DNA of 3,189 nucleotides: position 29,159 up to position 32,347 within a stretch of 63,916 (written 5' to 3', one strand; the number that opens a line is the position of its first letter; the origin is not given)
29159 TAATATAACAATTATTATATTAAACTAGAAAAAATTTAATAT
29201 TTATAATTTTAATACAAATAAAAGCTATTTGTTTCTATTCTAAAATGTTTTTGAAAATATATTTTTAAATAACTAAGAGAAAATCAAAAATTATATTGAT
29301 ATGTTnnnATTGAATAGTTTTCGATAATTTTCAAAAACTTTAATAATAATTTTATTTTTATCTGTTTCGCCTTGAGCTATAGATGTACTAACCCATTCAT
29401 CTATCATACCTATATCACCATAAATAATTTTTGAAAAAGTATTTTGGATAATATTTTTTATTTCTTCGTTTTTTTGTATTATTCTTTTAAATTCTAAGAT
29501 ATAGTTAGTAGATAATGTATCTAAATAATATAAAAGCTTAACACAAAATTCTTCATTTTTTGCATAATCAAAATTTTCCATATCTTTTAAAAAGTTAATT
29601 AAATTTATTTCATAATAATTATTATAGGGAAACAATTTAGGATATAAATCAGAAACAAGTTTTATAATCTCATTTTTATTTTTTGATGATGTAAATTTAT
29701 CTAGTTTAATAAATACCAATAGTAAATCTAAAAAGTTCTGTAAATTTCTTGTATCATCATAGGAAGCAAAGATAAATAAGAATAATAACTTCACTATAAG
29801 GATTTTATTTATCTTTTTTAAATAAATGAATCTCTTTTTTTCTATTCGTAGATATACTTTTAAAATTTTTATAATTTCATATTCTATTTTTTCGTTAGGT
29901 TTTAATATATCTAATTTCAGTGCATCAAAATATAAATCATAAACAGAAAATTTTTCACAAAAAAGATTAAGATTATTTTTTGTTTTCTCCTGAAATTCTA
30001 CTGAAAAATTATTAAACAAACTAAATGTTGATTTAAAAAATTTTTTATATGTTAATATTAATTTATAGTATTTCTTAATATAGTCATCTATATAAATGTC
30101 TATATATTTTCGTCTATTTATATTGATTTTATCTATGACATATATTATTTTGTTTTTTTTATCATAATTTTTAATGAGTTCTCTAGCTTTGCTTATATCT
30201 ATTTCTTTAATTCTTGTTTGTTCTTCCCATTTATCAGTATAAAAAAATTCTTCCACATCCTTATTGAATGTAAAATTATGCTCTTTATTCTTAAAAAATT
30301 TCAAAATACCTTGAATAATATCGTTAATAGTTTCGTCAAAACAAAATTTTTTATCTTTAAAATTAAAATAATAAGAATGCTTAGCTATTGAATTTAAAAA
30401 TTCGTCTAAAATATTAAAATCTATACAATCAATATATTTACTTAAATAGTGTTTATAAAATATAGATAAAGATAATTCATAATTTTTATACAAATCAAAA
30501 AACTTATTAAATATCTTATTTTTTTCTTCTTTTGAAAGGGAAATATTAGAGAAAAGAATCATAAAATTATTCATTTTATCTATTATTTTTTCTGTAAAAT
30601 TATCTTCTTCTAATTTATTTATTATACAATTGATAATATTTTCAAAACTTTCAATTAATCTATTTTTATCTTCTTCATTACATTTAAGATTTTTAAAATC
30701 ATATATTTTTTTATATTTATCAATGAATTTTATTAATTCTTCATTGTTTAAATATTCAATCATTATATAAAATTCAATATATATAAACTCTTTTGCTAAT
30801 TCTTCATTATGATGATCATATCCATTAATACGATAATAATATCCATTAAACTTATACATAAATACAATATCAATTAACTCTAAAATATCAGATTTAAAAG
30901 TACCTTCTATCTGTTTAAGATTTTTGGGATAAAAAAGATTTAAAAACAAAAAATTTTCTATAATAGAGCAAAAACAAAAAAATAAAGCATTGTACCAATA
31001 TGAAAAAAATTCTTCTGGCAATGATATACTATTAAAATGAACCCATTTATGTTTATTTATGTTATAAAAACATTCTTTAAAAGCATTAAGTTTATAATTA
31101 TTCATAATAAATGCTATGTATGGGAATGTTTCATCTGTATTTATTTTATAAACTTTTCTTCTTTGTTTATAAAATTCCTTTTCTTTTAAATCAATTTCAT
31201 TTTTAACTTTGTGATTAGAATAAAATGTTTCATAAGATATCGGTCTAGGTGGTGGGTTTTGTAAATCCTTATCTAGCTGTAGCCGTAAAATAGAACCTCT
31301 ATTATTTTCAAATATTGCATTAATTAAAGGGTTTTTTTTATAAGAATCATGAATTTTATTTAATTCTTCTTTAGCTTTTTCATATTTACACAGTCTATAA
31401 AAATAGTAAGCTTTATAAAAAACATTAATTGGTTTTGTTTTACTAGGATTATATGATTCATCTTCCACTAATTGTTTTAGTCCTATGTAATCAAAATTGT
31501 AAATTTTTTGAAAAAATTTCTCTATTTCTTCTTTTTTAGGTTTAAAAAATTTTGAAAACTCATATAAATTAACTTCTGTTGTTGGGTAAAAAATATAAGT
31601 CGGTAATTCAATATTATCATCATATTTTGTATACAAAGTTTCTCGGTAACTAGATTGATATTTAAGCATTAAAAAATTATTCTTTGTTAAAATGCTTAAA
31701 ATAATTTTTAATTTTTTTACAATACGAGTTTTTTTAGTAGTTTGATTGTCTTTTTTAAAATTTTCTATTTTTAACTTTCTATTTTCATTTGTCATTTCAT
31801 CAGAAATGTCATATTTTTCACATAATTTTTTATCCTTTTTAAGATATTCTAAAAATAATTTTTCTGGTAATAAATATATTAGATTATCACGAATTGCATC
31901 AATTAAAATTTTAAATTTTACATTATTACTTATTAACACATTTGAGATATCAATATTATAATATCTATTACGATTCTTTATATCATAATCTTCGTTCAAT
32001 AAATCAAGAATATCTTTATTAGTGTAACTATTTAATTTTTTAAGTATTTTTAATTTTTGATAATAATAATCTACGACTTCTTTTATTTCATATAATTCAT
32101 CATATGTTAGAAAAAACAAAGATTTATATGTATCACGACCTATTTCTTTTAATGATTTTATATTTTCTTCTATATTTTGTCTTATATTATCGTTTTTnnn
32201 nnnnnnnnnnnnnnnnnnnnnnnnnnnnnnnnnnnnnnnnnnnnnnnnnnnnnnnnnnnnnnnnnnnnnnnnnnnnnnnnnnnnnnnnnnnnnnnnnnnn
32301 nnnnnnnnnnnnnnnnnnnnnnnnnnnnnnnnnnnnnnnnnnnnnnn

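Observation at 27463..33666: Defence island (type II R-M plus sirtuin) inserted in the cell-wall gene block between murF and fldA/ddl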

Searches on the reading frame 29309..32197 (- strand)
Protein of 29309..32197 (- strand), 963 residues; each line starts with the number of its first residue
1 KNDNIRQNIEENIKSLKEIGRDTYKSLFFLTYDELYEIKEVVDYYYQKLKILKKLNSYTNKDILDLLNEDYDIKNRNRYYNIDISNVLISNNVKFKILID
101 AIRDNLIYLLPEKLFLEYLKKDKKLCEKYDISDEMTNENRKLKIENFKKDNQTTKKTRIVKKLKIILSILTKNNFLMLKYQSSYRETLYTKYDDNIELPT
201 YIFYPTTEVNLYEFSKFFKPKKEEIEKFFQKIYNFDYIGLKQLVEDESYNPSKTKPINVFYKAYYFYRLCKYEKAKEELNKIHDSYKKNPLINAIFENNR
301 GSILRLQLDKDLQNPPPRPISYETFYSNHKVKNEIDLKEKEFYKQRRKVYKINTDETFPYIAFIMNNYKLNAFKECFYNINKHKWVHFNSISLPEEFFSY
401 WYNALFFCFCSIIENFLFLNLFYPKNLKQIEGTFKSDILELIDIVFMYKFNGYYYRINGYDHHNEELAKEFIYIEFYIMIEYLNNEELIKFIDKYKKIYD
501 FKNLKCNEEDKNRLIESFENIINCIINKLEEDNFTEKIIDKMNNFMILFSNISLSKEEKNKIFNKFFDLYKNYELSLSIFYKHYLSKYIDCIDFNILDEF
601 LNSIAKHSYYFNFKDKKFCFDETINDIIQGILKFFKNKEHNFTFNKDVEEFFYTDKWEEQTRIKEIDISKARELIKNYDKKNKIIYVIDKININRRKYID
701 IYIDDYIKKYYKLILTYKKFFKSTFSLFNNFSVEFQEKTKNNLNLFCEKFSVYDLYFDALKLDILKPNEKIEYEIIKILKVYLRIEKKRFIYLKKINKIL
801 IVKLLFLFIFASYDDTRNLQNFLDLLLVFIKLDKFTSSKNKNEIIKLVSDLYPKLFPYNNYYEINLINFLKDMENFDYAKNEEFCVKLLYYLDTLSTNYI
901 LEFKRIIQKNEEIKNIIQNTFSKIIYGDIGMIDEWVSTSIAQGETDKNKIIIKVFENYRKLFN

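Call 54: predict_structure(alignment_id=A3)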
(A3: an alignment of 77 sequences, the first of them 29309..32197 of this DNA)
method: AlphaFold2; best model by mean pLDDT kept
length: 963 residues; sequences in the alignment: 77
mean_pLDDT: 69.9   pTM: 0.69
mean pLDDT of the five models: 69.9, 67.7, 66.8, 66.0, 65.3
residues with pLDDT >= 90: 83; 70-90: 475; 50-70: 209; < 50: 196
segments of 3 or more residues with pLDDT < 50: 1-18, 25-33, 72-75, 186-193, 196-205, 317-373, 383-391, 424-433, 453-466, 662-664, 666-668, 670-672, 674-698, 724-728, 803-813
pLDDT, mean of each block of 10 residues (from residue 1): 40 47 50 62 84 81 72 54 72 78 74 69 72 76 76 72 84 76 52 44 48 60 68 91 82 79 89 90 79 82 75 54 47 46 40 38 45 50 45 60 70 81 41 55 68 45 52 89 86 79 89 96 80 75 93 93 90 75 84 90 75 54 78 84 72 56 50 46 37 45 68 79 52 70 80 83 86 85 74 58 45 63 84 88 89 75 85 88 79 86 90 87 72 65 64 82 76
secondary structure, 60 per line:
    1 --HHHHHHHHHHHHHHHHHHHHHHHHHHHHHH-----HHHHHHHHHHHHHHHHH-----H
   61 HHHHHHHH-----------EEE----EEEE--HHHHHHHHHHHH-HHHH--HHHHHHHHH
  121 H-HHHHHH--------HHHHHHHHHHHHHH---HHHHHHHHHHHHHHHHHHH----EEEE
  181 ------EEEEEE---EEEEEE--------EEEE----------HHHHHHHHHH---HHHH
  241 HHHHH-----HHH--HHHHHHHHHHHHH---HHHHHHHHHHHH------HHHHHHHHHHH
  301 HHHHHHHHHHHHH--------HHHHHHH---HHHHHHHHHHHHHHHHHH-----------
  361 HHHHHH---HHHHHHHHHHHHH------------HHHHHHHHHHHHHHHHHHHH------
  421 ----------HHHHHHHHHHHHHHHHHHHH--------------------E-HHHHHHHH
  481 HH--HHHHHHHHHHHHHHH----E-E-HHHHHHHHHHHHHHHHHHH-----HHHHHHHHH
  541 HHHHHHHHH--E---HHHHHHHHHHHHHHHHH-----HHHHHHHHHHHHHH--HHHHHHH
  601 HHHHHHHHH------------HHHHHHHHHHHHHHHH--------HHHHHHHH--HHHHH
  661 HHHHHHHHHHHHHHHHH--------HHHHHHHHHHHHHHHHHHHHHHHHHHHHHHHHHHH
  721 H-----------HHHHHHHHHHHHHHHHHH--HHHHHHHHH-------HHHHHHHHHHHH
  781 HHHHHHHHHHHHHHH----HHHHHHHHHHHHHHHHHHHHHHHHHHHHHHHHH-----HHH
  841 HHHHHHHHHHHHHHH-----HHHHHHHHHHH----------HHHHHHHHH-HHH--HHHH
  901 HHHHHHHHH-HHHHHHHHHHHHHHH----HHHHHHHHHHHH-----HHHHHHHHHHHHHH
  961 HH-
elements in order (helices of 4 or more, strands of 3 or more residues): H3-32 H38-54 H60-68 E80-82 E87-90 H93-104 H106-109 H112-121 H123-128 H137-150 H154-172 E177-180 E187-192 E196-201 E210-213 H224-233 H237-245 H256-268 H272-283 H290-313 H322-328 H332-349 H361-366 H370-382 H395-414 H431-450 H473-482 H485-499 H508-526 H532-549 H556-572 H578-591 H594-609 H622-637 H646-653 H656-677 H686-721 H733-750 H753-761 H769-795 H800-832 H838-855 H861-871 H882-890 H897-909 H911-925 H930-941 H947-962

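Call 56: fold_search(model_id=the predicted structure, library=pdb)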
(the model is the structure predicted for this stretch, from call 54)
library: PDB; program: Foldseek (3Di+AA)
matches with E <= 10: 605; with E <= 0.001: 29
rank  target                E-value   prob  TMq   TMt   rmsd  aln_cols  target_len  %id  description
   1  8yln_A                5.4e-10  1.00  0.40  0.51  14.6       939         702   13  The structure of DSR2-Tail tube complex (released 2024-08-14)
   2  8xff_A                1.8e-09  1.00  0.45  0.44  11.5       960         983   13  Cryo-EM structure of defence-associatedsirtuin 2 (DSR2) H171A protein in complex with SPR phage tail tube protein (released 2024-10-23)
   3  8ykf_B                4.5e-09  1.00  0.37  0.36  15.8       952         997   12  The DSR2-DSAD1 complex with DSAD1 on the opposite sides (released 2024-08-14)
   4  8wy8_B                6.1e-09  1.00  0.36  0.37  15.3       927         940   12  Cryo-EM structure of DSR2 apo complex (released 2024-04-10)
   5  8zc9_A                6.9e-09  1.00  0.37  0.35  15.5       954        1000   13  The Cryo-EM structure of DSR2-Tail tube-NAD+ complex (released 2024-09-11)
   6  8xew_C                7.5e-09  1.00  0.36  0.35  16.3       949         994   13  Cryo-EM structure of defence-associatedsirtuin 2 (DSR2) H171A protein (released 2024-10-23)
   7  8wy9_A                1.0e-08  1.00  0.38  0.39  15.1       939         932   12  Cryo-EM structure of DSR2 apo (partial) complex (released 2024-04-10)
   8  8k9a_A                1.1e-08  1.00  0.37  0.37  15.9       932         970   13  Cryo-EM structure of DSR2-DSAD1 state 2 (released 2024-05-01)
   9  8wfn_A                1.3e-08  1.00  0.45  0.45  10.6       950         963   11  Cryo-EM structure of DSR2-TTP (released 2024-05-01)
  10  8wkt_A                1.6e-08  1.00  0.40  0.39  13.9       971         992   13  Cryo-EM structure of DSR2-DSAD1 complex (released 2024-05-22)
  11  8wkt_B                1.7e-08  1.00  0.33  0.32  18.0       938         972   12  Cryo-EM structure of DSR2-DSAD1 complex (released 2024-05-22)
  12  8wya_A                1.9e-08  1.00  0.37  0.39  15.8       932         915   13  Cryo-EM structure of DSR2-tube complex (released 2024-04-10)
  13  8y3m_B                2.3e-08  1.00  0.43  0.43  11.5       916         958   13  Cryo-EM structure of DSR2-DSAD1 complex (cross-linked) (released 2024-09-11)
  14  8y3m_A                3.9e-08  1.00  0.43  0.43  11.5       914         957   12  Cryo-EM structure of DSR2-DSAD1 complex (cross-linked) (released 2024-09-11)
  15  8w56_B                3.9e-08  1.00  0.39  0.39  14.9       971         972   12  Cryo-EM structure of DSR2-DSAD1 state 1 (released 2024-05-01)
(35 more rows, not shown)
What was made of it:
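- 29306..33094 (-): DSR2-family defence sirtuin, 1262 aa: an N-terminal SIR2 NADase domain followed by an alpha-solenoid remainder that matches DSR2's MID and CTD. Foldseek on residues 300-1262: the top 29 hits are all DSR2, E 5e-10 to 4e-4 (call 56).
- On DSR2 family: Foldseek on the model of residues 300-1262: ranks 1-29 are all DSR2 chains (E 5e-10 to 4e-4, TM 0.33-0.55), and the next hits have E of 6e-3 or worse (call 56).
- Generic solenoids follow at E of 6e-3 or worse (calls 54, 56).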

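Call 78: search_solved_structures(query=A3, max_evalue=0.001)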
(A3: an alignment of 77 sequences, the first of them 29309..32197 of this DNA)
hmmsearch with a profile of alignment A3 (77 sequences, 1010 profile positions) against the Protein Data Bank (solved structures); distinct sequences matched with E-value up to 0.001: 16.
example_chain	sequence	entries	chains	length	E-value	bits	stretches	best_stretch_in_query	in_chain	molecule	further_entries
8wkt_A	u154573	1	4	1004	7.8e-128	431.5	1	1-1008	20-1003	SIR2-like domain-containing protein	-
8k98_C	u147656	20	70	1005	7.8e-128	431.5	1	1-1008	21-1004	a protein | SIR2-like domain-containing protein | SIR2 family protein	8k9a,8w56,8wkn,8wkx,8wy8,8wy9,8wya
8wks_A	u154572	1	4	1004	1.9e-125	423.6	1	1-1008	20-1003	SIR2-like domain-containing protein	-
8wyb_A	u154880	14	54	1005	1.9e-125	423.6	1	1-1008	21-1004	SIR2-like domain-containing protein | DSR2 H171A | DSR2(H171A)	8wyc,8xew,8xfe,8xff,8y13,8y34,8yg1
8wfn_A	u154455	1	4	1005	8.5e-124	418.2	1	1-1008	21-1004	SIR2-like domain-containing protein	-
8ygk_A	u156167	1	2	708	2.2e-37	132.1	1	284-1008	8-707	SIR2-like domain-containing protein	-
8ygo_A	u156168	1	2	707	2.2e-37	132.1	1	284-1008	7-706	SIR2-like domain-containing protein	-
6lhx_A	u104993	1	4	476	4.9e-33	117.7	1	23-233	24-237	ThsA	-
7uxt_B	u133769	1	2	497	8.7e-33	116.9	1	9-244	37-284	USG protein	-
8zsf_D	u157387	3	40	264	1.3e-32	116.3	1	19-205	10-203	Sir2 family NAD-dependent protein deacetylase | KomC, SIR2 domain protein, NADase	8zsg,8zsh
8bto_A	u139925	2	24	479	2.6e-31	112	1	19-234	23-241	NAD(+) hydrolase ThsA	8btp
8zsi_E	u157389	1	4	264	2.7e-30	108.6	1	19-205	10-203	Sir2 family NAD-dependent protein deacetylase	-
9xvc_H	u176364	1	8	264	4.2e-30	108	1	19-205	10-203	KomC(H146N), a SIR2-domain NADase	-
8wc0_A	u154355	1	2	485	1.6e-26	96.1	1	24-204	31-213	NAD(+) hydrolase ThsA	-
9v0g_E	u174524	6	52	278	1.4e-12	50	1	93-204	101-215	NAD-dependent protein deacetylase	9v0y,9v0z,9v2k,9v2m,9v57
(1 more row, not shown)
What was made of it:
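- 29306..33094 (-): The family profile matches DSR2 end to end, E 7.8e-128 (call 78).
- On DSR2 family: The family profile matches the SIR2-less DSR2 fragment 8ygk at E 2e-37 (call 78).
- The family profile matches DSR2 residues 21-1004, E 7.8e-128, and the SIR2-less DSR2 fragment at E 2e-37 (call 78).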
